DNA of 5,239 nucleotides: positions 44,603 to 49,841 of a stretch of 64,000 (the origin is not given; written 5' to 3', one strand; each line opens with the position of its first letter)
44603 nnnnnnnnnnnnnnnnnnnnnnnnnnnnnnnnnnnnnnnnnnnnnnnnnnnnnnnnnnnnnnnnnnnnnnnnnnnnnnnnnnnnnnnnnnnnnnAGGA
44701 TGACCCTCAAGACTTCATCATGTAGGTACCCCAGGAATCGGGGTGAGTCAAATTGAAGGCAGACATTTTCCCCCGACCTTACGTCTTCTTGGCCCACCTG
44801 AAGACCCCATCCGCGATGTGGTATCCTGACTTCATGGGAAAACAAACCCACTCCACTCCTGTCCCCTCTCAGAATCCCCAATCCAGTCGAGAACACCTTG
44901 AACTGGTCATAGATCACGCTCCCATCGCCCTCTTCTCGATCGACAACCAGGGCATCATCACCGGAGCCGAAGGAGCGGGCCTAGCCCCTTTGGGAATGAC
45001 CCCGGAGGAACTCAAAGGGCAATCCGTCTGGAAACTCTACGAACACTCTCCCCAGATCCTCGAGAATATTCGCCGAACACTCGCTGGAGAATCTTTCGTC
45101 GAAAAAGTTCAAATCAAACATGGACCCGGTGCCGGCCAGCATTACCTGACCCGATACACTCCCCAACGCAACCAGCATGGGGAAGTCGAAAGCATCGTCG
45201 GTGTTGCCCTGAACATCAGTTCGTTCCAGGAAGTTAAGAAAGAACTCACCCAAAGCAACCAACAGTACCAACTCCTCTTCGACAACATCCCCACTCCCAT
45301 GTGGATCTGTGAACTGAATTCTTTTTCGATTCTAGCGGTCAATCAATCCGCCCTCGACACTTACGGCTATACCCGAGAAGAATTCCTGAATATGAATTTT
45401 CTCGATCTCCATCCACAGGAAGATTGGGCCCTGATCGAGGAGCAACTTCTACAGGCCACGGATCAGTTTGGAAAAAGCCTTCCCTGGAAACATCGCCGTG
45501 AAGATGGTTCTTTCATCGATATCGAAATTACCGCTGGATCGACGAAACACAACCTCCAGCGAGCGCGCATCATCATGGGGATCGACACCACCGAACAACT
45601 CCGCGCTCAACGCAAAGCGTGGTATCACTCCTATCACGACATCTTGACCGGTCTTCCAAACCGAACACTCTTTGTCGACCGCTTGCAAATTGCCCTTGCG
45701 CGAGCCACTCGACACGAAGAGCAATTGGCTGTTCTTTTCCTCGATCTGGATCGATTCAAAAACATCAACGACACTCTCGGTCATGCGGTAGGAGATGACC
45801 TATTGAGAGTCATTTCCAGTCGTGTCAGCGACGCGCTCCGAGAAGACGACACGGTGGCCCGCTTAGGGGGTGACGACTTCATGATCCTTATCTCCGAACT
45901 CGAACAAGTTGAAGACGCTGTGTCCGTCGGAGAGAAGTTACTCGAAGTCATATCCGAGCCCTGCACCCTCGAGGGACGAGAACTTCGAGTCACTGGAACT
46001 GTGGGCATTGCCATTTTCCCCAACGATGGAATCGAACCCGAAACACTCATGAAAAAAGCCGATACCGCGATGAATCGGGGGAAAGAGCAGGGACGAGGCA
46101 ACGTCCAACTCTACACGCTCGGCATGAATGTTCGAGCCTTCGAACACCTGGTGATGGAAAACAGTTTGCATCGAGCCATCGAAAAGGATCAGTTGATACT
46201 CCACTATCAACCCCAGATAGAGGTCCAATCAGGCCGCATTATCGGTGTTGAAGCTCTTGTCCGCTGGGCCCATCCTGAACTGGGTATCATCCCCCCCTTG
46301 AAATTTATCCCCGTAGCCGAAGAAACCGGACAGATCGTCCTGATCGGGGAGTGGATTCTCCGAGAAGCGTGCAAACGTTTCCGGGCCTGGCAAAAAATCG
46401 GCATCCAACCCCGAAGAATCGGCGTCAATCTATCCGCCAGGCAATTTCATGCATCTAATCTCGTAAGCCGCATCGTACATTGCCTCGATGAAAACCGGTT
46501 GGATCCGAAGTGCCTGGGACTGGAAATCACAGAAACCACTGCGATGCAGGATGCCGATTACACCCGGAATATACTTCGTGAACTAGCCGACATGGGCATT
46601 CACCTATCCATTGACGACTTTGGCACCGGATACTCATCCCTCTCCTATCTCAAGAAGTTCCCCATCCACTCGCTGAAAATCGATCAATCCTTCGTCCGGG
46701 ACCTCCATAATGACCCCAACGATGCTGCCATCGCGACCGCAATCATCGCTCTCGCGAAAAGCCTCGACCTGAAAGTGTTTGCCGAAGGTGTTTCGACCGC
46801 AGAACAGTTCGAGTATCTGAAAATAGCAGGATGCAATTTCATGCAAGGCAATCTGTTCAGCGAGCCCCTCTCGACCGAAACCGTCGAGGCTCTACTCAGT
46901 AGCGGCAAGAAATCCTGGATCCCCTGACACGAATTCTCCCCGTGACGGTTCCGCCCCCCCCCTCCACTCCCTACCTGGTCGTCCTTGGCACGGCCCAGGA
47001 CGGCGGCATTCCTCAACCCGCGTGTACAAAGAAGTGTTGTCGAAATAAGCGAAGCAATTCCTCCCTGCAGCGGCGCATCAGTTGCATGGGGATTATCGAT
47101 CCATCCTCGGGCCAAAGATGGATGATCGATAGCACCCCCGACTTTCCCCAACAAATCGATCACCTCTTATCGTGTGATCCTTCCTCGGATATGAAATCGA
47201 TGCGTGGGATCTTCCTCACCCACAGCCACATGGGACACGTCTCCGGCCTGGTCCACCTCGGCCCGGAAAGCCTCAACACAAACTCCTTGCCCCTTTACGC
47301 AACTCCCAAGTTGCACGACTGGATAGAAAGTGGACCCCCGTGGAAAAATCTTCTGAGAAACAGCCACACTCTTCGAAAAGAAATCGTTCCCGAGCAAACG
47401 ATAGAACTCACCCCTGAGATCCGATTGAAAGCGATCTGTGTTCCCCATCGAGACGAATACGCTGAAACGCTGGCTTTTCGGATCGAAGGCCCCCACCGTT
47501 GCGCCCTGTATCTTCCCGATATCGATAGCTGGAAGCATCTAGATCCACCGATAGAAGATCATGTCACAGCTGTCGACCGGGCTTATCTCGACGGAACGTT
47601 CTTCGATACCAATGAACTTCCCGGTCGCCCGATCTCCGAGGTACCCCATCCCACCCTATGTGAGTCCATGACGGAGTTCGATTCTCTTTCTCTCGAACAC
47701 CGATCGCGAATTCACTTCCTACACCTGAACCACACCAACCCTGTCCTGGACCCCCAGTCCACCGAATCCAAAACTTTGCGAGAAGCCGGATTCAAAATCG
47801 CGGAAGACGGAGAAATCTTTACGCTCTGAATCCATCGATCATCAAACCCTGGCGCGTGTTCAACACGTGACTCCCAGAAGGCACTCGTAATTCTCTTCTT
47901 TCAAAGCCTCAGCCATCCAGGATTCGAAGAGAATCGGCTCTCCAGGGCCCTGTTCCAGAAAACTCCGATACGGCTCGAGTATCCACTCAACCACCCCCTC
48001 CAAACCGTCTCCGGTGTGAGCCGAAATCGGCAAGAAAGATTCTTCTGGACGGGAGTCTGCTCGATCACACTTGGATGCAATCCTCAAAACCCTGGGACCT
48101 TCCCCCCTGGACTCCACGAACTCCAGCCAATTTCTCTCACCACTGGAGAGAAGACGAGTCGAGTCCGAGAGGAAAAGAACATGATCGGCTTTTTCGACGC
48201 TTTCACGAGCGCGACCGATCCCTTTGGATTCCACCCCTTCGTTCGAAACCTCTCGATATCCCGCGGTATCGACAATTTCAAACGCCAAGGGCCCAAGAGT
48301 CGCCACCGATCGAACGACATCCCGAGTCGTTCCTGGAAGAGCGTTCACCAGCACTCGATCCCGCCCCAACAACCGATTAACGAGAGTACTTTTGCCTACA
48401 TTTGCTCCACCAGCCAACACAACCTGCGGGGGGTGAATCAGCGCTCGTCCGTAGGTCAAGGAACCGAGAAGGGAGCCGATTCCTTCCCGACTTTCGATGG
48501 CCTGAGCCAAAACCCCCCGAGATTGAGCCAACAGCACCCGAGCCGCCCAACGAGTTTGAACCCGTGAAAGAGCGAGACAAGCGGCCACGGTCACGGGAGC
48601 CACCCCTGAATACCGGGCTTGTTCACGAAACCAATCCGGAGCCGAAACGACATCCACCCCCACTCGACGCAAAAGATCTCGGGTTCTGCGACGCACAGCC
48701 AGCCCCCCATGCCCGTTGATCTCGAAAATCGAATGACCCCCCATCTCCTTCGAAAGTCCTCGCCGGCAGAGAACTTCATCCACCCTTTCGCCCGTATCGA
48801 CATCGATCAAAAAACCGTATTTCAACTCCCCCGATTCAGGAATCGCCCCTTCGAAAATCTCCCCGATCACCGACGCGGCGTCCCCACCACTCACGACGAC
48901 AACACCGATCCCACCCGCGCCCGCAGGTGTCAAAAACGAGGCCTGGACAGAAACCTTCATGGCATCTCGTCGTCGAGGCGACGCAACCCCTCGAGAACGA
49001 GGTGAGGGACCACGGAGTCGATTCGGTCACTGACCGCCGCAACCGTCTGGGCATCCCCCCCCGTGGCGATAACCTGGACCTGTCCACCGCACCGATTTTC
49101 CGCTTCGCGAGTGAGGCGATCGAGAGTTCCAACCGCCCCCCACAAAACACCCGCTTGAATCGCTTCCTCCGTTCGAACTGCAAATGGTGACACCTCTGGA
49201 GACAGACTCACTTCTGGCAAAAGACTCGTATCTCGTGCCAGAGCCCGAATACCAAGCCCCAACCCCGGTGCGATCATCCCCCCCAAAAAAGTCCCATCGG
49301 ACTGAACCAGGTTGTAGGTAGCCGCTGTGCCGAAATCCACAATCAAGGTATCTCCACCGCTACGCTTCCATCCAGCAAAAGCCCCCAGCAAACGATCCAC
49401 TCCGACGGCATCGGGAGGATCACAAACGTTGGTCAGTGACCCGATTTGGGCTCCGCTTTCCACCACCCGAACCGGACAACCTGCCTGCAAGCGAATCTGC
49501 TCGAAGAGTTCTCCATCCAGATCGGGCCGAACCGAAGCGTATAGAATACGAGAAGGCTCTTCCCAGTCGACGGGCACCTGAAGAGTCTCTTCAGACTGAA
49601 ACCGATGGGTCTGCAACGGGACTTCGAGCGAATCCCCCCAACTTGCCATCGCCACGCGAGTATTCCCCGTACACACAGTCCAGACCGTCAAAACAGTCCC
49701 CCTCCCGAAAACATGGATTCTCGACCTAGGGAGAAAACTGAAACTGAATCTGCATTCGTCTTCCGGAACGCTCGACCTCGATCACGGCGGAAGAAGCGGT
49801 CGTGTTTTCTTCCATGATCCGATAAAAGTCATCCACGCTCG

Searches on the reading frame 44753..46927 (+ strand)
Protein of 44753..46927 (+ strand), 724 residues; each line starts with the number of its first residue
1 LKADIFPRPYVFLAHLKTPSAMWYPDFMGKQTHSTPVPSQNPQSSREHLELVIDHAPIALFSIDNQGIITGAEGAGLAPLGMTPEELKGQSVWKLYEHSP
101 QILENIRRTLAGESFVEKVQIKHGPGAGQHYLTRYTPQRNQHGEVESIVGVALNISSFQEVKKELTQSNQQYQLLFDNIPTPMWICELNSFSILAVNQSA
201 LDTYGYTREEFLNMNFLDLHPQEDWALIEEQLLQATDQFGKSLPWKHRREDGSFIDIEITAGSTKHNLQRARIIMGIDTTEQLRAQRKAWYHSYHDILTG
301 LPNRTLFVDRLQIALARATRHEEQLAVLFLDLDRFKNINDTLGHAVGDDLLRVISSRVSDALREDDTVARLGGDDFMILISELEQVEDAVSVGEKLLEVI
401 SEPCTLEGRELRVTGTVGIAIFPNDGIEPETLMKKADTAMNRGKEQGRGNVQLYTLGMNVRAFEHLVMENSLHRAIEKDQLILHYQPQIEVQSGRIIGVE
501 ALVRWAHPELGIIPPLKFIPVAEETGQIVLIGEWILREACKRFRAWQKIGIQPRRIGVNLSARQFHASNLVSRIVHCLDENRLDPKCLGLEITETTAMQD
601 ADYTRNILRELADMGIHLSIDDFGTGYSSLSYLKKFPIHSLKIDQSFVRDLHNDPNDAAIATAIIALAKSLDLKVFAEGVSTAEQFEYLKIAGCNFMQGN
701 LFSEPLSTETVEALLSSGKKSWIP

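Call 41: search_protein_families(library=pfam, proteins=[window:44753-46927:+], max_evalue=0.00001)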
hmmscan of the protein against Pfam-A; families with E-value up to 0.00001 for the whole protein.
window:44753-46927:+ (724 aa): 7 families
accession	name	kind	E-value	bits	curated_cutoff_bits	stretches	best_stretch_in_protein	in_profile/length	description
PF00563.25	EAL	-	2.4e-77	259.9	31.3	1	470-705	2-236/236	EAL domain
PF00990.26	GGDEF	-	2.3e-47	161.2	23.8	1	294-449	2-160/161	Diguanylate cyclase, GGDEF domain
PF08448.16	PAS_4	-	3.3e-17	63.1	23.1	1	54-157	2-107/110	PAS fold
PF00989.32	PAS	-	2.5e-15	56.9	22.6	2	47-152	1-110/113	PAS fold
PF13426.13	PAS_9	-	4.3e-15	56.3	27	1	181-280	2-102/103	PAS domain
PF13188.13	PAS_8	-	5.6e-09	36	21.8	1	171-218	2-48/65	PAS domain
PF08447.18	PAS_3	-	4.8e-08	33.6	25.6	0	194-264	2-75/89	PAS fold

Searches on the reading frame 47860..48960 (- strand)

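Call 43: search_protein_families(library=pfam, proteins=[window:47860-48960:-], max_evalue=0.00001)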
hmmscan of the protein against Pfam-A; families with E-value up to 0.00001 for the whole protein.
window:47860-48960:- (366 aa): 3 families
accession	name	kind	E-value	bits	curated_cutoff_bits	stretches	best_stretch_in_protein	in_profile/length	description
PF01926.29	MMR_HSR1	-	3.5e-19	69.4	21.9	1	179-284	1-102/113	50S ribosome-binding GTPase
PF10396.14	TrmE_N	-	3.9e-09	37.2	29.8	1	9-98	5-96/117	GTP-binding protein TrmE N-terminus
PF02421.24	FeoB_N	-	9.8e-07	28.9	27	1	179-270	2-91/156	Ferrous iron transport protein B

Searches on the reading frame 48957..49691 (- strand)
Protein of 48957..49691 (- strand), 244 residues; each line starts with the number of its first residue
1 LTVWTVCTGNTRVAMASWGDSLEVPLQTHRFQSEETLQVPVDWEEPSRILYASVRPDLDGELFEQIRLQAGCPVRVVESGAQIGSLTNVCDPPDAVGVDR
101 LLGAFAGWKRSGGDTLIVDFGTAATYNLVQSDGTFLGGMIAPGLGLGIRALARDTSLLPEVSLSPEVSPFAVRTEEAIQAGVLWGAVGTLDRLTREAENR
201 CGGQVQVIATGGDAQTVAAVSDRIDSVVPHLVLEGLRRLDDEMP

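Call 43: search_protein_families(library=pfam, proteins=[window:48957-49691:-], max_evalue=0.00001)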
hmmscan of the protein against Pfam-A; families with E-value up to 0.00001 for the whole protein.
window:48957-49691:- (244 aa): 1 family
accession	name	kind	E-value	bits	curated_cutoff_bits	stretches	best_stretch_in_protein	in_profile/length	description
PF03309.20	Pan_kinase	-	1.3e-38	133.4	24.7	1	8-195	6-204/205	Type III pantothenate kinase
